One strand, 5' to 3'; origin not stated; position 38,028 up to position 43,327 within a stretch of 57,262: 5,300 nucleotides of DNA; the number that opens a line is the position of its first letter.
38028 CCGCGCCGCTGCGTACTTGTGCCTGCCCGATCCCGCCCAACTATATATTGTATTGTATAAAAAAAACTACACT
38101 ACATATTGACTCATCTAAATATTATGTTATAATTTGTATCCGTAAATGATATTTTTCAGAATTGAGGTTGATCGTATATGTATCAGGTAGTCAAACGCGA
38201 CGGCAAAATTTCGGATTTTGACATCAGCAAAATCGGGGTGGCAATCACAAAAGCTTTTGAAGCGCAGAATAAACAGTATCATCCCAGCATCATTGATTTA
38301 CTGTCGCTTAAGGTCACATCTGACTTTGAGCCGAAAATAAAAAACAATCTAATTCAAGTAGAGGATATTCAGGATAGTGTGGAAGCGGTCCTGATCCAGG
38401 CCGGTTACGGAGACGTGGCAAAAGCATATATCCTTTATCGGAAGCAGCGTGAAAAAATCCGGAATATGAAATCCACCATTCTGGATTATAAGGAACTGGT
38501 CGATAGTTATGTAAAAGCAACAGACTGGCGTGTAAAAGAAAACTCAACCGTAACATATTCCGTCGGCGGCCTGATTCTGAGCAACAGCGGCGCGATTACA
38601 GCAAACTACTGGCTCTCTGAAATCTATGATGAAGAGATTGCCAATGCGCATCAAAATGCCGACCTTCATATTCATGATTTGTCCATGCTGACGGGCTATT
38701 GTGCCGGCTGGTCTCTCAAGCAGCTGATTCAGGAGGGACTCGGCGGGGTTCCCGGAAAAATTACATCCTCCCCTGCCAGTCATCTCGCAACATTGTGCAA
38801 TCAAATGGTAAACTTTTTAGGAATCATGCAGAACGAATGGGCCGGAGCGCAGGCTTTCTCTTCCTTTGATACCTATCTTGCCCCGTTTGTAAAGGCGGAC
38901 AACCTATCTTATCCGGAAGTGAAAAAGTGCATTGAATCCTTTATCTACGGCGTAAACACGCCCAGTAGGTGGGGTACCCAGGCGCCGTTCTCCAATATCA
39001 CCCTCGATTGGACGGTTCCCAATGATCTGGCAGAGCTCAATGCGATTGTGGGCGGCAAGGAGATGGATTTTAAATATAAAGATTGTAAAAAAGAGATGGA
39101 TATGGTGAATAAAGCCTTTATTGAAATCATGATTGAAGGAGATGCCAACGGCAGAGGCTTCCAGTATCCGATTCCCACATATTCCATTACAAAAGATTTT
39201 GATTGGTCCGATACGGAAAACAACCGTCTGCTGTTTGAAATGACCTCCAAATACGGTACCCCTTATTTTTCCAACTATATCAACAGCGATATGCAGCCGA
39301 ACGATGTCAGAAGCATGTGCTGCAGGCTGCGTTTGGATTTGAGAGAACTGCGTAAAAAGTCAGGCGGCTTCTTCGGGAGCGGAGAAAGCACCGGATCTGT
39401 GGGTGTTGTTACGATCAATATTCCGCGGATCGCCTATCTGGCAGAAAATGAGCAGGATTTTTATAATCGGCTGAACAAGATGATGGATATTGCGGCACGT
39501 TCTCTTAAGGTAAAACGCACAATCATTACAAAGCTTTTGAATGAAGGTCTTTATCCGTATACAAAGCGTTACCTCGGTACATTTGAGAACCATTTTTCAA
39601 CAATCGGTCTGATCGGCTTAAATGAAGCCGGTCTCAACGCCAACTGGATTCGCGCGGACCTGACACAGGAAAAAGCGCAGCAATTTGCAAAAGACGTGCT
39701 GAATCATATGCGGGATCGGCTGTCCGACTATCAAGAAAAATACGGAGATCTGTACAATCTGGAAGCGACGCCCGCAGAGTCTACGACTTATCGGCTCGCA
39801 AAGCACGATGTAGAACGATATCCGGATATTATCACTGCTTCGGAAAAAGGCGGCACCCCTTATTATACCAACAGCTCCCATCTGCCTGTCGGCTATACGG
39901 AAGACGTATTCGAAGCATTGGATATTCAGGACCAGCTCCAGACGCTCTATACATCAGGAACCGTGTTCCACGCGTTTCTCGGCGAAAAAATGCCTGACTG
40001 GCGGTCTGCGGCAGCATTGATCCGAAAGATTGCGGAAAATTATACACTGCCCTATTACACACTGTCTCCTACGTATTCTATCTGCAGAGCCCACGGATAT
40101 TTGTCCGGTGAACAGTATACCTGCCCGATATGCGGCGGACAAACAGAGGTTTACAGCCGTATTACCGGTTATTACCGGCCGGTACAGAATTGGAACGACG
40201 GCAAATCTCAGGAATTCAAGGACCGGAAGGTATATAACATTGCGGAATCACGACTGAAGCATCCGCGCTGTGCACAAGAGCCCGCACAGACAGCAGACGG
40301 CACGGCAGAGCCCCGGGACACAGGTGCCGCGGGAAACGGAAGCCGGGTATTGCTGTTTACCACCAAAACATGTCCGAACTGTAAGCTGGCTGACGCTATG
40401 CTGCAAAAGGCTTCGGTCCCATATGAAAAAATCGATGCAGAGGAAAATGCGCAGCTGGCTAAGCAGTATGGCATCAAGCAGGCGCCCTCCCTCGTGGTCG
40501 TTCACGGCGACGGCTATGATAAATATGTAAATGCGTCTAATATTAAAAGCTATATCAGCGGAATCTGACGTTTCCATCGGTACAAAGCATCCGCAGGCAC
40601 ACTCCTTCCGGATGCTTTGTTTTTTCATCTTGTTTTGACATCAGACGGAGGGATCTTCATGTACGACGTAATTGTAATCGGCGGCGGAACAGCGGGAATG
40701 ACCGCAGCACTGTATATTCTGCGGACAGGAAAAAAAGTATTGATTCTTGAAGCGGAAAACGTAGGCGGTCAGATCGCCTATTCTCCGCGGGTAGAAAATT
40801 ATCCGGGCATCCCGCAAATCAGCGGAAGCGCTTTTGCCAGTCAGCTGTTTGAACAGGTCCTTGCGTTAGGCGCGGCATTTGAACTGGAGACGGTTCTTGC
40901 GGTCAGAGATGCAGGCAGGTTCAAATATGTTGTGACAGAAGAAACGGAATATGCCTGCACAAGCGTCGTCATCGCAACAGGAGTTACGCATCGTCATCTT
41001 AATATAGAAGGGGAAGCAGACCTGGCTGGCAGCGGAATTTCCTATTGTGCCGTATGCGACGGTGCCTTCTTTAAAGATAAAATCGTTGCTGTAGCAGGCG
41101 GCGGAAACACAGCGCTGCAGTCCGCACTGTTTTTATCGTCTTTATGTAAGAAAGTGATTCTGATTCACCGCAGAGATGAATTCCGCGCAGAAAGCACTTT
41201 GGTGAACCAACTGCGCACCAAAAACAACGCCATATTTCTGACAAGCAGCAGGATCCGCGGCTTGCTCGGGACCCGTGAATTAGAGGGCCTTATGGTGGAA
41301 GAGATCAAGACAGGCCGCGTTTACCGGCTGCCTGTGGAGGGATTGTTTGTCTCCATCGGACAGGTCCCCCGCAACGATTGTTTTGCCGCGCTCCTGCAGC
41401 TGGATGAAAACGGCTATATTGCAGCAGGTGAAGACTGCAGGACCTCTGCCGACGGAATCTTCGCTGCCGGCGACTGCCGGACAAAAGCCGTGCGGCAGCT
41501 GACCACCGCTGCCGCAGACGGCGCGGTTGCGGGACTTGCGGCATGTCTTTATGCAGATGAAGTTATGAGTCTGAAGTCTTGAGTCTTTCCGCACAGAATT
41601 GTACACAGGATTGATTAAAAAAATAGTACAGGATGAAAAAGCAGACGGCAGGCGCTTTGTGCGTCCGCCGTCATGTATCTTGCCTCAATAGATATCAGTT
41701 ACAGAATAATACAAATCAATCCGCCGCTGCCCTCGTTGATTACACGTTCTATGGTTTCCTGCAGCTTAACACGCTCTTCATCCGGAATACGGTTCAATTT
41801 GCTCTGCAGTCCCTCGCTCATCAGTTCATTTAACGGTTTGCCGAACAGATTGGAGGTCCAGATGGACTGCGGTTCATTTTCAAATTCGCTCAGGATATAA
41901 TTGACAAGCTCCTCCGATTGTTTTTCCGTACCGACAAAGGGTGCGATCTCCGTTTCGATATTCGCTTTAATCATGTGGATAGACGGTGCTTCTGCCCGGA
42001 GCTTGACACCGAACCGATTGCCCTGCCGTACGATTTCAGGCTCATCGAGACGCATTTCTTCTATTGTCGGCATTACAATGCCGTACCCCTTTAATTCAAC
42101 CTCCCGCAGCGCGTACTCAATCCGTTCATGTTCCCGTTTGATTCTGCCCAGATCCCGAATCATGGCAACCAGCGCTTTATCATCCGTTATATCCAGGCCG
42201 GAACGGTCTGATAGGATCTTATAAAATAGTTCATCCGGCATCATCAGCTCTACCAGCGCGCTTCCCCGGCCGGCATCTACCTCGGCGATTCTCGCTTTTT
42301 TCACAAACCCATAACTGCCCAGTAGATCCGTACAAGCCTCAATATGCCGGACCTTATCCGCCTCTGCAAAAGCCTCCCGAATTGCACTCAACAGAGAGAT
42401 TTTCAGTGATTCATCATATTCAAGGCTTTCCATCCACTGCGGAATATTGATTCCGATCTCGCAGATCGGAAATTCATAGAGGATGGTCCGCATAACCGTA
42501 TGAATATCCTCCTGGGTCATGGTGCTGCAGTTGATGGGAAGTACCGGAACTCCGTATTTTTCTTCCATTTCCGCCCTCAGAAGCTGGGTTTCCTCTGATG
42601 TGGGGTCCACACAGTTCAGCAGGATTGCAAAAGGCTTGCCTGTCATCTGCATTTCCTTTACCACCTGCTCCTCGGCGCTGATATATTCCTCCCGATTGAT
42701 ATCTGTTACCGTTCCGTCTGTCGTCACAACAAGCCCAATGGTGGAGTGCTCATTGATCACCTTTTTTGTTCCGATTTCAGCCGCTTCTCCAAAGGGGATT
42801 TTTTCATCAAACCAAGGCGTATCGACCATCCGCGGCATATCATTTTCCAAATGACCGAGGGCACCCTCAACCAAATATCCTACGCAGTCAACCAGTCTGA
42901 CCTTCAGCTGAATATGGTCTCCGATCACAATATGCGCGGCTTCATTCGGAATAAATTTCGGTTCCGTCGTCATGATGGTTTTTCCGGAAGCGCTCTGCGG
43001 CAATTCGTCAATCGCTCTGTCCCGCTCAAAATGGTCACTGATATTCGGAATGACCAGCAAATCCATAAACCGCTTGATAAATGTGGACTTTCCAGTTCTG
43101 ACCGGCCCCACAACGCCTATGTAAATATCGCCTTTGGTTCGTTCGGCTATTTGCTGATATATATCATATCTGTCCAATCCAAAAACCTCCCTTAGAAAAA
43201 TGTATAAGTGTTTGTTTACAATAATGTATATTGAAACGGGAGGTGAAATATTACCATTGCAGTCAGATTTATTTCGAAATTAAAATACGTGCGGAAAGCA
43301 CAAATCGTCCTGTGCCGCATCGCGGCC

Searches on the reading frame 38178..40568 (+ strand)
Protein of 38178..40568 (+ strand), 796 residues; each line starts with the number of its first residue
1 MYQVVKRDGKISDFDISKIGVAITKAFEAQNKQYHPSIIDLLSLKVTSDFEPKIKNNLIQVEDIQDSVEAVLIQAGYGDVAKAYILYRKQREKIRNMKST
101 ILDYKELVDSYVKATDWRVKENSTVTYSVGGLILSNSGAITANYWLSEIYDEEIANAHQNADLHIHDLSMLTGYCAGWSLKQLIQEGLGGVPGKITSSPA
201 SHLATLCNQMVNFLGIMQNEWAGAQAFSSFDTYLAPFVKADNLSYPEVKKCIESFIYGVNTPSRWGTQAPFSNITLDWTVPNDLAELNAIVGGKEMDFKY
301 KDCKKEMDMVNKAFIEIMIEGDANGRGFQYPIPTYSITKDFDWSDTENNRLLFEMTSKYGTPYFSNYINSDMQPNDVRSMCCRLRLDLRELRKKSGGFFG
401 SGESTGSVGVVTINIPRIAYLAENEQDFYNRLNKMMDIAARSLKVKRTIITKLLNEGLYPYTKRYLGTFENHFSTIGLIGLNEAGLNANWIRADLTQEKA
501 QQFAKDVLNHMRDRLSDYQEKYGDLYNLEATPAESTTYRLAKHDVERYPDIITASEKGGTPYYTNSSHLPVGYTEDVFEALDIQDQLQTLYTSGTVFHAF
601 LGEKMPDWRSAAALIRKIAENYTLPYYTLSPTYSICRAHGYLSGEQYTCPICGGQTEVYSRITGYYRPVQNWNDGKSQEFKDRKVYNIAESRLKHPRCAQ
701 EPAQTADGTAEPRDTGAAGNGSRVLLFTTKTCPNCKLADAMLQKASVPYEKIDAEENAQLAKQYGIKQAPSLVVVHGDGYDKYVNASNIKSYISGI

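Call 60: search_protein_families(library=pfam, proteins=[window:38178-40568:+], max_evalue=0.00001)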
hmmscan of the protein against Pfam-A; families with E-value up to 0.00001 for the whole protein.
window:38178-40568:+ (796 aa): 4 families
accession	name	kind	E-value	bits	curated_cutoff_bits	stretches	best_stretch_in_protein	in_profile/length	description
PF13597.11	NRDD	-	2e-188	628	26.2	1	121-686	1-562/562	Anaerobic ribonucleoside-triphosphate reductase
PF03477.21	ATP-cone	-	4.6e-21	75.6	25.8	1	3-92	2-87/88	ATP cone domain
PF00085.26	Thioredoxin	-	4.7e-06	27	23.5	0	723-788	21-93/103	Thioredoxin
PF00462.30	Glutaredoxin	-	7.8e-06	26.5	22.9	0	724-768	1-49/60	Glutaredoxin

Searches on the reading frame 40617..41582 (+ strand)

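Call 60: search_protein_families(library=pfam, proteins=[window:40617-41582:+], max_evalue=0.00001)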
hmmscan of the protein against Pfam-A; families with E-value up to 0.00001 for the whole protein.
window:40617-41582:+ (321 aa): 10 families
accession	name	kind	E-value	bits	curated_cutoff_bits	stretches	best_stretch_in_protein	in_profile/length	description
PF07992.20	Pyr_redox_2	-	2.6e-46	158.8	26.1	1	16-302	1-291/291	Pyridine nucleotide-disulphide oxidoreductase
PF13738.12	Pyr_redox_3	-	2e-16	60.6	30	1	91-285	102-305/305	Pyridine nucleotide-disulphide oxidoreductase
PF01266.30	DAO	-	9.5e-13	48.8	27.9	1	17-51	1-37/353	FAD dependent oxidoreductase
PF00070.33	Pyr_redox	-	3.4e-11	43.9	22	1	157-217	2-67/82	Pyridine nucleotide-disulphide oxidoreductase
PF00890.30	FAD_binding_2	-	2.3e-10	40.7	20.4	1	17-56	1-41/414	FAD binding domain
PF03486.20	HI0933_like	-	2.3e-08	34.2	50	0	17-50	2-36/244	HI0933-like protein Rossmann domain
PF12831.13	FAD_oxidored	-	9.3e-08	32.2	27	1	17-53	1-38/416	FAD dependent oxidoreductase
PF13450.12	NAD_binding_8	-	1e-06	29.3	21.9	0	20-58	1-39/68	NAD(P)-binding Rossmann-like domain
PF01494.25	FAD_binding_3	-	6.7e-06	26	22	0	16-47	2-33/349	FAD binding domain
PF01134.28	GIDA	-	7.4e-06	25.7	22.1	0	17-85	1-60/391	Glucose inhibited division protein A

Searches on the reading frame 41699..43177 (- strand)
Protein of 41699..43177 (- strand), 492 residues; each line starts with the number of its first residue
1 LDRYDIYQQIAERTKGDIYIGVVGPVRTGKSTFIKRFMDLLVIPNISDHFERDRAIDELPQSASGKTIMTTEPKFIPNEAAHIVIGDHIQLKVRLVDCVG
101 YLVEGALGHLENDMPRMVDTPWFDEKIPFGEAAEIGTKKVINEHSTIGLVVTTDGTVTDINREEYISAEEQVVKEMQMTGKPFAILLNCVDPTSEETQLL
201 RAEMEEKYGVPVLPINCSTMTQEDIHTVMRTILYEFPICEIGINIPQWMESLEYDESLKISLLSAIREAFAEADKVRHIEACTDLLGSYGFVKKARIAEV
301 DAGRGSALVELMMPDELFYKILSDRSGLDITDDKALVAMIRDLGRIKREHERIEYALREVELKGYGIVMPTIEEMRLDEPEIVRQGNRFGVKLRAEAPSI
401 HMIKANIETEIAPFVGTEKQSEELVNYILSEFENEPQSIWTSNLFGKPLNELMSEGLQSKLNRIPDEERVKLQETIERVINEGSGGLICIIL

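Call 60: search_protein_families(library=pfam, proteins=[window:41699-43177:-], max_evalue=0.00001)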
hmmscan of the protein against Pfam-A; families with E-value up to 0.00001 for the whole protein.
window:41699-43177:- (492 aa): 3 families
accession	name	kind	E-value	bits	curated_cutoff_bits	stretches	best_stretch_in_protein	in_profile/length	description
PF09547.16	SpoIVA_ATPase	-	2.6e-119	397.3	26.6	1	1-237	1-237/237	Stage IV sporulation protein A, ATPase domain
PF20438.3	SpoIVA_middle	-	2.7e-63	213.7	25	1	238-416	1-179/179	Stage IV sporulation protein A, middle domain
PF20439.3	SpoIVA_C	-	2.6e-33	114.4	25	1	417-492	1-76/76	Sporulation stage IV protein A, C-terminal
